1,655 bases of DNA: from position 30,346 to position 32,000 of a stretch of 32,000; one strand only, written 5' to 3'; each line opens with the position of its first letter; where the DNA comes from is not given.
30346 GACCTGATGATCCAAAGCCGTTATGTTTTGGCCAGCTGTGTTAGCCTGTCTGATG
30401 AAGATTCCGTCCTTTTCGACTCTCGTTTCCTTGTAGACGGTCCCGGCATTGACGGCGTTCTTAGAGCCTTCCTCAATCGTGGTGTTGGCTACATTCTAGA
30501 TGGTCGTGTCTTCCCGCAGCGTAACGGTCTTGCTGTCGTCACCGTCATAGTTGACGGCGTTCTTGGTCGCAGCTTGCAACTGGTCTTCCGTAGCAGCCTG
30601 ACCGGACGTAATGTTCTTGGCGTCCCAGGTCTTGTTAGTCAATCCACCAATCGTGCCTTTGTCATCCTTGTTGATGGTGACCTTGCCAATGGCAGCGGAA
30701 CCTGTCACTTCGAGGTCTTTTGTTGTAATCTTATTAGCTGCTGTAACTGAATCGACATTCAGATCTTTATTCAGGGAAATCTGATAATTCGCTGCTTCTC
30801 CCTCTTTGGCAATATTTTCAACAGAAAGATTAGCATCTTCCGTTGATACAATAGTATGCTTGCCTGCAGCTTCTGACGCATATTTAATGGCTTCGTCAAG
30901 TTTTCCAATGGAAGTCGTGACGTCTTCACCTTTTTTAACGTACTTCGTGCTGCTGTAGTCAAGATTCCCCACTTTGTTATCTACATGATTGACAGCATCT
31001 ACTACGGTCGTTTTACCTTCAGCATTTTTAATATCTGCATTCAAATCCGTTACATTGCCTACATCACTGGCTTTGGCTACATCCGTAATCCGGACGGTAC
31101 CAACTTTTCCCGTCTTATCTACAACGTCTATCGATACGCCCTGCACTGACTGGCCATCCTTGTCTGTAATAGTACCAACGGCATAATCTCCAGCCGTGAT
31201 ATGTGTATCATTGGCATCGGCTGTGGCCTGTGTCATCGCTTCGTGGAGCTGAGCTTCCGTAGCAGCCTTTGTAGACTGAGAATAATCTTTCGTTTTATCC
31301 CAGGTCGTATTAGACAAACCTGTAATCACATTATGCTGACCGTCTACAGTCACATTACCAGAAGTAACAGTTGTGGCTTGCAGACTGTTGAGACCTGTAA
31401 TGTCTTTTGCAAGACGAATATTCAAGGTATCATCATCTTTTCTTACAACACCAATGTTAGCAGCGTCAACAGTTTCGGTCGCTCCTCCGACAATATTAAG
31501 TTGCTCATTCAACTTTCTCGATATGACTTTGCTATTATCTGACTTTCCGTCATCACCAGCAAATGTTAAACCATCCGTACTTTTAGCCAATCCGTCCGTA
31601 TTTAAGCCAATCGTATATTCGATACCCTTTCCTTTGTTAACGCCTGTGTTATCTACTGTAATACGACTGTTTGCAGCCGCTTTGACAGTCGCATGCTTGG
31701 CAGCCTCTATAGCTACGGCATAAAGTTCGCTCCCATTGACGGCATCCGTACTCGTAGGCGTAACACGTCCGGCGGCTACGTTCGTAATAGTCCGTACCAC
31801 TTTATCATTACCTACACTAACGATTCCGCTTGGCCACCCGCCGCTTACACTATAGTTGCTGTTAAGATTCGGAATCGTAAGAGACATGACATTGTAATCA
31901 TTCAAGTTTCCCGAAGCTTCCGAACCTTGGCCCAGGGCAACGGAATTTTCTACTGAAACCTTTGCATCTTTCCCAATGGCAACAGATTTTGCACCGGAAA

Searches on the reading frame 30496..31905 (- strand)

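Call 15: search_protein_families(library=pfam, proteins=[window:30496-31905:-], max_evalue=0.001)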
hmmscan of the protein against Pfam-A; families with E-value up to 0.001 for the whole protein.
window:30496-31905:- (469 aa): 1 family
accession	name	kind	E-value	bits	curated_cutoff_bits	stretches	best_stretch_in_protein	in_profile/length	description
PF05662.19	YadA_stalk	-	1.4e-07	32.2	28.4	1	39-80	1-39/43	Coiled stalk of trimeric autotransporter adhesin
